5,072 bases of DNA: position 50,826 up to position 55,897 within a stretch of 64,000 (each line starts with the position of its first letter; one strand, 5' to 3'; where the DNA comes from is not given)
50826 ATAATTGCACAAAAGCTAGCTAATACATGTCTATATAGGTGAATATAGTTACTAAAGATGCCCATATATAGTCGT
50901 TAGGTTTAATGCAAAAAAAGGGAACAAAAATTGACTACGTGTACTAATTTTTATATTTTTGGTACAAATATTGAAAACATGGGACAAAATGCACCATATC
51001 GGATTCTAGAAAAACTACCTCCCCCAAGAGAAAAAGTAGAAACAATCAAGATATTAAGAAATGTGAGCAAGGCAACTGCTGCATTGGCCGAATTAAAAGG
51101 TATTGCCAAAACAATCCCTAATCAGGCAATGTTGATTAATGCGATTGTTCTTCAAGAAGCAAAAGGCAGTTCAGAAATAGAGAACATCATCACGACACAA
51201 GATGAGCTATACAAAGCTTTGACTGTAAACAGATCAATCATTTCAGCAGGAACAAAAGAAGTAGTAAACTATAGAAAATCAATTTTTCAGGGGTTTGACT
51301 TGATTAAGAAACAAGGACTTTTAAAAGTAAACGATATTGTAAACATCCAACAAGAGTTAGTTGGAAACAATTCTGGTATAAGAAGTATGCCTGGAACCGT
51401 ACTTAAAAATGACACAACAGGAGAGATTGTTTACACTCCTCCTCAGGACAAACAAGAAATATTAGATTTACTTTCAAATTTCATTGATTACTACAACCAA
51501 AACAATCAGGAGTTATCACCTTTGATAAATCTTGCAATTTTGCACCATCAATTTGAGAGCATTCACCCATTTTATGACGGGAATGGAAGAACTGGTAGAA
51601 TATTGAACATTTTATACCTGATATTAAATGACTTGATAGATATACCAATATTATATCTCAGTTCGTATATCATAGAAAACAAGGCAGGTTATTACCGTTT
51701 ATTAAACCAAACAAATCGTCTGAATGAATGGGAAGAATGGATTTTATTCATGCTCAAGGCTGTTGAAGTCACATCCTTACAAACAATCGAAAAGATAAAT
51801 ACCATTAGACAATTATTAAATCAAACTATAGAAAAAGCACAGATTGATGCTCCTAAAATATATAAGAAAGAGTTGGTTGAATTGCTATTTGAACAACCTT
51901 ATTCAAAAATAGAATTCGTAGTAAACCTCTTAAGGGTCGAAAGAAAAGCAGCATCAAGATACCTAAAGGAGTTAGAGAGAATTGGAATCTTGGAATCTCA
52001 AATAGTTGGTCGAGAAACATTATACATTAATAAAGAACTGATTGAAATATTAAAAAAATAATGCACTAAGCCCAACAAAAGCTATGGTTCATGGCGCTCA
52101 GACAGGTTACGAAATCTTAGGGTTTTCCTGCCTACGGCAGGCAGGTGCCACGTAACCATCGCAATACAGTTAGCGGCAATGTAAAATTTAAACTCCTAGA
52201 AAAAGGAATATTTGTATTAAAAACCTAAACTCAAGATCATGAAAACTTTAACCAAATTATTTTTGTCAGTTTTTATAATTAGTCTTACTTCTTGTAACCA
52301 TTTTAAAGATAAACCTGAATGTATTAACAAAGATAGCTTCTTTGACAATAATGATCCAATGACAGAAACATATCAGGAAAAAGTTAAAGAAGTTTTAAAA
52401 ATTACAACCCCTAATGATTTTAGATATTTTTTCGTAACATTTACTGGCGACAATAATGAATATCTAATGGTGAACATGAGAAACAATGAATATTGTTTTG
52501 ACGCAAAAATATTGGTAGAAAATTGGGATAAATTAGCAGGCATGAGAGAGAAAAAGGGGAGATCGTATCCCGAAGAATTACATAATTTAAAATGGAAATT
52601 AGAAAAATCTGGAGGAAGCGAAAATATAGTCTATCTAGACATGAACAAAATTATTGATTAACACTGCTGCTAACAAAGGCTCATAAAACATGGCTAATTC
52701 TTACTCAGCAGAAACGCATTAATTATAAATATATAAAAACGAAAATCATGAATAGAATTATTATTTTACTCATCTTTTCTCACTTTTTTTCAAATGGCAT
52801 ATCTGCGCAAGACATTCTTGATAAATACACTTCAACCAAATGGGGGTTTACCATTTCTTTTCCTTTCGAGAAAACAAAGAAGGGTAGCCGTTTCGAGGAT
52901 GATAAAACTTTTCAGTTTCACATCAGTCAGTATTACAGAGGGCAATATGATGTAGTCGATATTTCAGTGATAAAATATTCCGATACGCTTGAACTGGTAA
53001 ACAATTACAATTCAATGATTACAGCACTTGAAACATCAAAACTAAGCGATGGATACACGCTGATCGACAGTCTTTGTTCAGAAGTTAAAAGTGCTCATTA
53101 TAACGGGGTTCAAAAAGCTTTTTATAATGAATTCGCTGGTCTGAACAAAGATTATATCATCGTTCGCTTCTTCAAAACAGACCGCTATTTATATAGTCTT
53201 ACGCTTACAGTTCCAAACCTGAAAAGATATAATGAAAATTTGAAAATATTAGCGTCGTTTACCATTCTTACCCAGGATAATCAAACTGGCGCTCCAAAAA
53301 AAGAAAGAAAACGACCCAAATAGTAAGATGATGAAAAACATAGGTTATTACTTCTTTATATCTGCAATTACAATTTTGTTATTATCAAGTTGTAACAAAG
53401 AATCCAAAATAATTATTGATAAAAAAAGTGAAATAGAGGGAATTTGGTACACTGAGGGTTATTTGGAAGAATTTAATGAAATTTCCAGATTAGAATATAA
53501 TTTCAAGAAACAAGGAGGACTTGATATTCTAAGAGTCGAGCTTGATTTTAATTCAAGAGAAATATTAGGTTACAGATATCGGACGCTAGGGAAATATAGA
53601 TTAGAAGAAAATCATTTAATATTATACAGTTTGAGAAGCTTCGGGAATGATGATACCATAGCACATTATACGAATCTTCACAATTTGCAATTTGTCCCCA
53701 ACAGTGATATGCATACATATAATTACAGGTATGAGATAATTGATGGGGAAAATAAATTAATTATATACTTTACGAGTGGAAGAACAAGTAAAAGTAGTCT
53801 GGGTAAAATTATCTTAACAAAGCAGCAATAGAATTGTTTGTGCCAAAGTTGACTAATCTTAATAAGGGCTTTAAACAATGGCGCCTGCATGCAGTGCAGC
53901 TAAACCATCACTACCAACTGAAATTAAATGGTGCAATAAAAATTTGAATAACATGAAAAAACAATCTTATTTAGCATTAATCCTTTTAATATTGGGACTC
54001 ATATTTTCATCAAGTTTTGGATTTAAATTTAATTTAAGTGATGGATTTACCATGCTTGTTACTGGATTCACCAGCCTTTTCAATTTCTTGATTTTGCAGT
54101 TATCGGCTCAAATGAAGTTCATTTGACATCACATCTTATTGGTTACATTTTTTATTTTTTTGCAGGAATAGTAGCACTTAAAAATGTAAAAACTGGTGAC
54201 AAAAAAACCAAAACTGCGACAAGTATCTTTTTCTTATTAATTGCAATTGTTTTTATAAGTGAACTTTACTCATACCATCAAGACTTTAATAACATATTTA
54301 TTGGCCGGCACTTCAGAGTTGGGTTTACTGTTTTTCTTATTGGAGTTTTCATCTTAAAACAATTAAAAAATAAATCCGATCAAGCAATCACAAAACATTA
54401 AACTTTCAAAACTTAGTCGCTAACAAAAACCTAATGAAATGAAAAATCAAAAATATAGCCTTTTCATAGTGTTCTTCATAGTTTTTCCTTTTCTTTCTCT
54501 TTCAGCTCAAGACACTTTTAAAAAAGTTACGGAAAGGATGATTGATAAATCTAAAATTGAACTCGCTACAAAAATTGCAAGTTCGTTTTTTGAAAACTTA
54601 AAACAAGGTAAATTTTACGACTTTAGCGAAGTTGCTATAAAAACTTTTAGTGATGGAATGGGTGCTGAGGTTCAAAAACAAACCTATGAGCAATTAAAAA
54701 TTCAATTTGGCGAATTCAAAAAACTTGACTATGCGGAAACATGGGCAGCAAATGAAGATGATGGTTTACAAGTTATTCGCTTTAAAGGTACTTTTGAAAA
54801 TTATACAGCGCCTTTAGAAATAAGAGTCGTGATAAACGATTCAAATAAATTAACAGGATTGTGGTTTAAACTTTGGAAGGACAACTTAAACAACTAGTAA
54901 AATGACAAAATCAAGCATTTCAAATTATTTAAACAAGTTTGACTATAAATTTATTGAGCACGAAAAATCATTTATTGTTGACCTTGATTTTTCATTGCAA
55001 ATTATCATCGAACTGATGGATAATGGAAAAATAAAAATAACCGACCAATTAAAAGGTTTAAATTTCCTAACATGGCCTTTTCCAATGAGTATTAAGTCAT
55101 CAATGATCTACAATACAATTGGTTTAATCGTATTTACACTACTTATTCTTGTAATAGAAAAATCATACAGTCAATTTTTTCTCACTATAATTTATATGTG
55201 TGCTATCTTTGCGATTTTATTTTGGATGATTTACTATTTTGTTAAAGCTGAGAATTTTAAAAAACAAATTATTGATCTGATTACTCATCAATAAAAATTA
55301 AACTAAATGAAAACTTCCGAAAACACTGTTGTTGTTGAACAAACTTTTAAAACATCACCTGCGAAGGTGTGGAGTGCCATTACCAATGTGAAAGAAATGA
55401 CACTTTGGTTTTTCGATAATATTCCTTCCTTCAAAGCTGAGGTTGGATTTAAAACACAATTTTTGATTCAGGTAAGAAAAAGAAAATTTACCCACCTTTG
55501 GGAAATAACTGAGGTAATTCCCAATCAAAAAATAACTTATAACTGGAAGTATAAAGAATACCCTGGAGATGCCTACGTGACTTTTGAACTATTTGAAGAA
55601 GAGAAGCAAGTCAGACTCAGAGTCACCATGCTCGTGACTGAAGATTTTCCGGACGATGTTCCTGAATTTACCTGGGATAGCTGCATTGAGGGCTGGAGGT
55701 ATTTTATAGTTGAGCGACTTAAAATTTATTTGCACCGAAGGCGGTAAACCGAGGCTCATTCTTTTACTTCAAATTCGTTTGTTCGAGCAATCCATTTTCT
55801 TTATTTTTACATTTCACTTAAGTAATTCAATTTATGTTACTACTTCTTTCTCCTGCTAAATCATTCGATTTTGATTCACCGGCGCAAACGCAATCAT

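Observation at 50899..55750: Integrase-less cassette-like array: Fic plus eight or nine small secreted, lipoprotein or membrane ORFs separated by dyad repeats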

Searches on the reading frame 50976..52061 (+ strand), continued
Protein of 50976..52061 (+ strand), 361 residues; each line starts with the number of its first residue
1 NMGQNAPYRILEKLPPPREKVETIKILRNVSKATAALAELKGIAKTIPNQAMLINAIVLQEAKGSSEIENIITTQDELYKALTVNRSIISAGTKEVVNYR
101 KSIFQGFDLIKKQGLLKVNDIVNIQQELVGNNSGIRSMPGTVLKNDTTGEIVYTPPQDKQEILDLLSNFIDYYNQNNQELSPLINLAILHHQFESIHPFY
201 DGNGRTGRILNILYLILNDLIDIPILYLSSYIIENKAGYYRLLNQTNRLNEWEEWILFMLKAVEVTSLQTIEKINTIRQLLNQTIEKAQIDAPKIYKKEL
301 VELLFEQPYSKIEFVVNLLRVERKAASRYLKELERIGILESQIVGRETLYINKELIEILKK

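Call 120: search_protein_families(library=padloc, proteins=[window:50976-52061:+], max_evalue=0.01)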
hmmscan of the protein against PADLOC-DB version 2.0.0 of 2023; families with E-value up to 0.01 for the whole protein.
window:50976-52061:+ (361 aa): 7 families
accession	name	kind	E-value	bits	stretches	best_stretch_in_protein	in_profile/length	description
PDLC03963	SoFic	-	5.2e-111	369.5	1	11-360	11-359/361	-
PDLC04966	PDC-S24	-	1.2e-14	52.1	1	114-246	230-368/497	-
PDLC04840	PDC-S04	-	2.1e-14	51.8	1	55-247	9-200/227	-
PDLC04836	PDC-S04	-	3.4e-13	47.3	1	159-248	133-214/244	-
PDLC04837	PDC-S04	-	8e-11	39.6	1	158-247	128-209/234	-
PDLC04839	PDC-S04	-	3.2e-08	31.5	1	173-213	119-157/205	-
PDLC04838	PDC-S04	-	0.00028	18.7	1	185-210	132-157/209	-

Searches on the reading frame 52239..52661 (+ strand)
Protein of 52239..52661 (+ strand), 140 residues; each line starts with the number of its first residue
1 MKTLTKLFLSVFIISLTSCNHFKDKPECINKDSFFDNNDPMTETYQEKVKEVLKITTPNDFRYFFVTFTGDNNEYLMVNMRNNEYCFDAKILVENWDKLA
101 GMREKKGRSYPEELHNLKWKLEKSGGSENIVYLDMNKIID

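Call 20: search_protein_families(library=pfam, proteins=[window:52239-52661:+], max_evalue=0.1)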
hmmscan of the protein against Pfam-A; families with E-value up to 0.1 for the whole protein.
window:52239-52661:+ (140 aa): 0 families

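Call 21: search_protein_families(library=ncbifam, proteins=[window:52239-52661:+], max_evalue=0.1)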
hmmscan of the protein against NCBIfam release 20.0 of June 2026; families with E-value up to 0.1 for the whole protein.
window:52239-52661:+ (140 aa): 0 families

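Call 22: find_encoding_contigs(protein=window:52239-52661:+, flank=10000, max_places=10)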
Protein window:52239-52661:+ (140 aa): no gene with exactly this product is on record in the collection.

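Call 100: find_homologous_proteins(query=window:52239-52661:+, max_evalue=0.001)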
Query window:52239-52661:+ (140 aa): 13 proteins with E <= 0.001 among 17 candidates.
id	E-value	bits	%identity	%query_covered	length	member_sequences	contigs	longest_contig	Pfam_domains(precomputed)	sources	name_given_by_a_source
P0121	6.8e-90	316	100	100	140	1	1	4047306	-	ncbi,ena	-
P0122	8.8e-74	264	84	100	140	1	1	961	-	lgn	-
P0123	8.5e-70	251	79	100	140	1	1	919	-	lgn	-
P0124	1.1e-64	235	78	87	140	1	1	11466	-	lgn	-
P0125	1.6e-56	208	67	100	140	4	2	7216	-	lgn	-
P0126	1.9e-49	185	54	100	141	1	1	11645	-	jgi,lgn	jgi:hypothetical protein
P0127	2.3e-37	146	55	85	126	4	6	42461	-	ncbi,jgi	-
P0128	4.3e-31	126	46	93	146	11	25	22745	-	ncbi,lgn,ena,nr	ncbi:MAG: hypothetical protein KDC43_23795 [Saprospiraceae bacterium]|nr:hypothetical protein [Sapro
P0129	1.3e-28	118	46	97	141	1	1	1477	-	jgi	-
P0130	3.6e-28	116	43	92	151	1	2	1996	-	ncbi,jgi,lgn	jgi:CHAD domain-containing protein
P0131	8.6e-28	115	45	96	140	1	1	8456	-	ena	-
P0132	3.7e-26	110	42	91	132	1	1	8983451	-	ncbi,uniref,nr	ncbi:hypothetical protein GXP67_32225 [Rhodocytophaga rosea]|uniref:Uncharacterized protein n=1 Tax=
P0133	1.4e-25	108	42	97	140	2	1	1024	-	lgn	-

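Call 101: find_encoding_contigs(protein=P0121, flank=10000, max_places=3)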
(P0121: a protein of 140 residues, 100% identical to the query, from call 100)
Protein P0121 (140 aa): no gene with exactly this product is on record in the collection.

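Call 102: find_encoding_contigs(protein=P0124, flank=8000, max_places=3)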
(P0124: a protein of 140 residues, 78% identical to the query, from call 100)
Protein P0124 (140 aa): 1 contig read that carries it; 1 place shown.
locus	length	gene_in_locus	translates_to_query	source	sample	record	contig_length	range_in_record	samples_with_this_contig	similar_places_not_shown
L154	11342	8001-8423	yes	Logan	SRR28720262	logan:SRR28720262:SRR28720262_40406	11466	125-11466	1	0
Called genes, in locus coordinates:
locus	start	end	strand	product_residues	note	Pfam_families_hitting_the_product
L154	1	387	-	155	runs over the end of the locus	PF01316:Arg_repressor, PF02863:Arg_repressor_C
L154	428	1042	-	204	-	PF00583:Acetyltransf_1, PF13673:Acetyltransf_10 (weak)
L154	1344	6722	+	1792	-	PF07819:PGAP1 (weak), PF04862:DUF642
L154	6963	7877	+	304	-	PF19147:DUF5829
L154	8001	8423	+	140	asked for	-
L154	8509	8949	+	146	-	-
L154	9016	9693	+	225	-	PF03544:TonB_C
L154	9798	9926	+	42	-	-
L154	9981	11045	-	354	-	PF13484:Fer4_16 (faint), PF13187:Fer4_9 (faint), PF13237:Fer4_10 (faint), PF00037:Fer4 (weak), PF12837:Fer4_6 (faint), PF14697:Fer4_21, PF12838:Fer4_7 (weak), PF00037:Fer4 (weak)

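Call 103: find_encoding_contigs(protein=P0126, flank=8000, max_places=3)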
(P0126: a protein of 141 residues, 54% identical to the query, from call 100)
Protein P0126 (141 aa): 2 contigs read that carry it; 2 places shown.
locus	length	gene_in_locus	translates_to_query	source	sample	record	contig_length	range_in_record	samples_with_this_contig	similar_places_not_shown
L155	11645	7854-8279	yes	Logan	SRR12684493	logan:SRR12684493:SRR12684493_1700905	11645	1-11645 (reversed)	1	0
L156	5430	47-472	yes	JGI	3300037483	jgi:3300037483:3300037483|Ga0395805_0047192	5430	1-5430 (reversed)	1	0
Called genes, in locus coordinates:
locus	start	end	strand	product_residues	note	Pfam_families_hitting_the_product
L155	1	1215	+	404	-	?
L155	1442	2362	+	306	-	PF01370:Epimerase, PF04321:RmlD_sub_bind (faint), PF13460:NAD_binding_10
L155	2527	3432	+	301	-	PF00561:Abhydrolase_1, PF12697:Abhydrolase_6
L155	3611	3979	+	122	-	PF00392:GntR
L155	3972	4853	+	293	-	PF01145:Band_7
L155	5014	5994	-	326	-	PF01965:DJ-1_PfpI, PF12833:HTH_18, PF00165:HTH_AraC (weak)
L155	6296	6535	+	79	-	-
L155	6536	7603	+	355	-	PF08327:AHSA1 (weak), PF01209:Ubie_methyltran, PF13489:Methyltransf_23, PF13847:Methyltransf_31, PF08241:Methyltransf_11, PF08242:Methyltransf_12, PF13649:Methyltransf_25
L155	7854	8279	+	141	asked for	-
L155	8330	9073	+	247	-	-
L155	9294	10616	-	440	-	-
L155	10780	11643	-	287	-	?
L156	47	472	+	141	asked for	-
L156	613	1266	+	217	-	-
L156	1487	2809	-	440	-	-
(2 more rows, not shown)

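Call 120: search_protein_families(library=padloc, proteins=[window:52239-52661:+], max_evalue=0.01)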
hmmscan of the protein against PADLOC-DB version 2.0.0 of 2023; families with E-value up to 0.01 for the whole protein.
window:52239-52661:+ (140 aa): 0 families

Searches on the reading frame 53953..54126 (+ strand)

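Call 20: search_protein_families(library=pfam, proteins=[window:53953-54126:+], max_evalue=0.1)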
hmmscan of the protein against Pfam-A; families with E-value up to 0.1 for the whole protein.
window:53953-54126:+ (57 aa): 1 family
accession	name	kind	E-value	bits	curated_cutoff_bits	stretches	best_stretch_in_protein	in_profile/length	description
PF05251.17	Ost5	-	0.068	13.9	27.4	0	3-24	11-32/73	Oligosaccharyltransferase subunit 5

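Call 21: search_protein_families(library=ncbifam, proteins=[window:53953-54126:+], max_evalue=0.1)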
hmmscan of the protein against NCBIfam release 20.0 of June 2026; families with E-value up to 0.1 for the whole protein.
window:53953-54126:+ (57 aa): 0 families

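Call 120: search_protein_families(library=padloc, proteins=[window:53953-54126:+], max_evalue=0.01)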
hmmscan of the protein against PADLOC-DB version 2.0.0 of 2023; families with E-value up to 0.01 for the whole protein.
window:53953-54126:+ (57 aa): 0 families

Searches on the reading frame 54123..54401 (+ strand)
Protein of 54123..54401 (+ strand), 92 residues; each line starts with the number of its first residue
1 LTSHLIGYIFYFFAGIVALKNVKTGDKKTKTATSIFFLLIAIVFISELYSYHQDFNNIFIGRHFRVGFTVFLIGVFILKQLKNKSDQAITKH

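Call 20: search_protein_families(library=pfam, proteins=[window:54123-54401:+], max_evalue=0.1)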
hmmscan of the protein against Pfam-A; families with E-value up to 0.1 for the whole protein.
window:54123-54401:+ (92 aa): 6 families
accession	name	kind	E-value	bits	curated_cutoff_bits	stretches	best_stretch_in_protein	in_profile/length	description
PF01757.29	Acyl_transf_3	-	0.00029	20.4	31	1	5-85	183-270/326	Acyltransferase domain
PF14296.11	O-ag_pol_Wzy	-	0.00066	18.9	26.6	1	8-87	6-76/468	O-antigen polysaccharide polymerase Wzy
PF19529.4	DUF6057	-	0.011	15.1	29.8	1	5-66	161-222/569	Family of unknown function (DUF6057)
PF12036.14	DUF3522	-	0.025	15.1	29.3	1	8-87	98-178/188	Protein of unknown function (DUF3522)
PF14143.11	YrhC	-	0.063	13.8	27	0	10-54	22-67/72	YrhC-like protein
PF06166.18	DUF979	-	0.063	13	26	1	10-82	3-69/307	Protein of unknown function (DUF979)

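Call 21: search_protein_families(library=ncbifam, proteins=[window:54123-54401:+], max_evalue=0.1)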
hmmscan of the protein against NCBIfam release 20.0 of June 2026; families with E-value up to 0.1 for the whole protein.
window:54123-54401:+ (92 aa): 0 families

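Call 120: search_protein_families(library=padloc, proteins=[window:54123-54401:+], max_evalue=0.01)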
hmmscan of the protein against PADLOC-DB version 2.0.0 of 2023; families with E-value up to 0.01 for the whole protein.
window:54123-54401:+ (92 aa): 0 families

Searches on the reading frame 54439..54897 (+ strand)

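Call 20: search_protein_families(library=pfam, proteins=[window:54439-54897:+], max_evalue=0.1)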
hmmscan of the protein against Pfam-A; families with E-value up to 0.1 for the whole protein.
window:54439-54897:+ (152 aa): 2 families
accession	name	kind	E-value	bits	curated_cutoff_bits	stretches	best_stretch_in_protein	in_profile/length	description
PF13026.12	DUF3887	-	3.5e-08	34.5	31.8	1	47-141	1-91/91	Protein of unknown function (DUF3887)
PF03468.20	XS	-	0.0044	17.8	25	1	78-124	25-71/113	XS domain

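Call 21: search_protein_families(library=ncbifam, proteins=[window:54439-54897:+], max_evalue=0.1)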
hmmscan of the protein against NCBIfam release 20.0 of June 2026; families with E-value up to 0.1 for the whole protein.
window:54439-54897:+ (152 aa): 1 family
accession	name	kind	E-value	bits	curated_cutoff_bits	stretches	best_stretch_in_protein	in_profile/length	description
NF041096.1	esterase_EstD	equivalog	3e-07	29.8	600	1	44-146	22-119/421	esterase EstD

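Call 120: search_protein_families(library=padloc, proteins=[window:54439-54897:+], max_evalue=0.01)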
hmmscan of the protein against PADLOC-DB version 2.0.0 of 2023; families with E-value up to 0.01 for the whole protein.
window:54439-54897:+ (152 aa): 0 families

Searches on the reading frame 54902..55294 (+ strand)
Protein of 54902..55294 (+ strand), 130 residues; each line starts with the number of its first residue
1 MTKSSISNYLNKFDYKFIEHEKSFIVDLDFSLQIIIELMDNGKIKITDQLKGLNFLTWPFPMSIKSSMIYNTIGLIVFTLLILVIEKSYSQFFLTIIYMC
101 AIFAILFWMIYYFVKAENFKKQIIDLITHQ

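Call 20: search_protein_families(library=pfam, proteins=[window:54902-55294:+], max_evalue=0.1)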
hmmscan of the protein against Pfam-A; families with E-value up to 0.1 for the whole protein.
window:54902-55294:+ (130 aa): 1 family
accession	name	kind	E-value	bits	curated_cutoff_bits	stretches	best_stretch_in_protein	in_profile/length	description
PF12669.12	FeoB_associated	-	0.061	14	27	0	95-120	2-24/44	FeoB-associated Cys-rich membrane protein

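Call 21: search_protein_families(library=ncbifam, proteins=[window:54902-55294:+], max_evalue=0.1)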
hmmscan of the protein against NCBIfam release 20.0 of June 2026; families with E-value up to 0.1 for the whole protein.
window:54902-55294:+ (130 aa): 3 families
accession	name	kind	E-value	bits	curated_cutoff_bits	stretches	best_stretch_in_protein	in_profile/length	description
NF041554.1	SA1362_fam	subfamily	0.0028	17.7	42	1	68-118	4-53/70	SA1362 family protein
NF033233.1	twin_helix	hypoth_equivalog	0.028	14.3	49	1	93-121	2-30/58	twin transmembrane helix small protein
NF041679.1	IMP_arch_presen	equivalog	0.045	13.3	125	1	42-116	12-85/281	presenilin family intramembrane aspartyl protease PSH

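Call 120: search_protein_families(library=padloc, proteins=[window:54902-55294:+], max_evalue=0.01)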
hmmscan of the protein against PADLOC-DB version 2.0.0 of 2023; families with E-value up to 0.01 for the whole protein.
window:54902-55294:+ (130 aa): 0 families

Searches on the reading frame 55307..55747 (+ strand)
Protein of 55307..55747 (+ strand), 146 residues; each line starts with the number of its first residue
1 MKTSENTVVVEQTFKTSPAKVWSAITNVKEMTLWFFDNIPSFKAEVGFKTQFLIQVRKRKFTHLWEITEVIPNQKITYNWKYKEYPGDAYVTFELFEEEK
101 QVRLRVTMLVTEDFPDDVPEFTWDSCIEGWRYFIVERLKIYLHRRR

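Call 20: search_protein_families(library=pfam, proteins=[window:55307-55747:+], max_evalue=0.1)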
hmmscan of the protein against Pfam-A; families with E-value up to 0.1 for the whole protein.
window:55307-55747:+ (146 aa): 2 families
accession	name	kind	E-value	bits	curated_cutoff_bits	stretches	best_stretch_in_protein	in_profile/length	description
PF08327.17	AHSA1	-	6.9e-18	65.5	22.1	1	15-142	1-124/125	Activator of Hsp90 ATPase homolog 1-like protein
PF10604.15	Polyketide_cyc2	-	0.015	16.1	27.4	1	7-88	3-85/142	Polyketide cyclase / dehydrase and lipid transport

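Call 21: search_protein_families(library=ncbifam, proteins=[window:55307-55747:+], max_evalue=0.1)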
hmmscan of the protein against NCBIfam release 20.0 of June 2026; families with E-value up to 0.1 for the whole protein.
window:55307-55747:+ (146 aa): 2 families
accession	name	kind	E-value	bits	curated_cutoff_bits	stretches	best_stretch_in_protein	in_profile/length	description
NF047583.1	LIC10604_fam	equivalog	0.0014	18.3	200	1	5-107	28-126/161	LIC10604 family protein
NF047960.1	TA_Rv0910_toxin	equivalog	0.012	15.6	100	1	7-77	3-78/141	type II toxin-antitoxin system Rv0910 family toxin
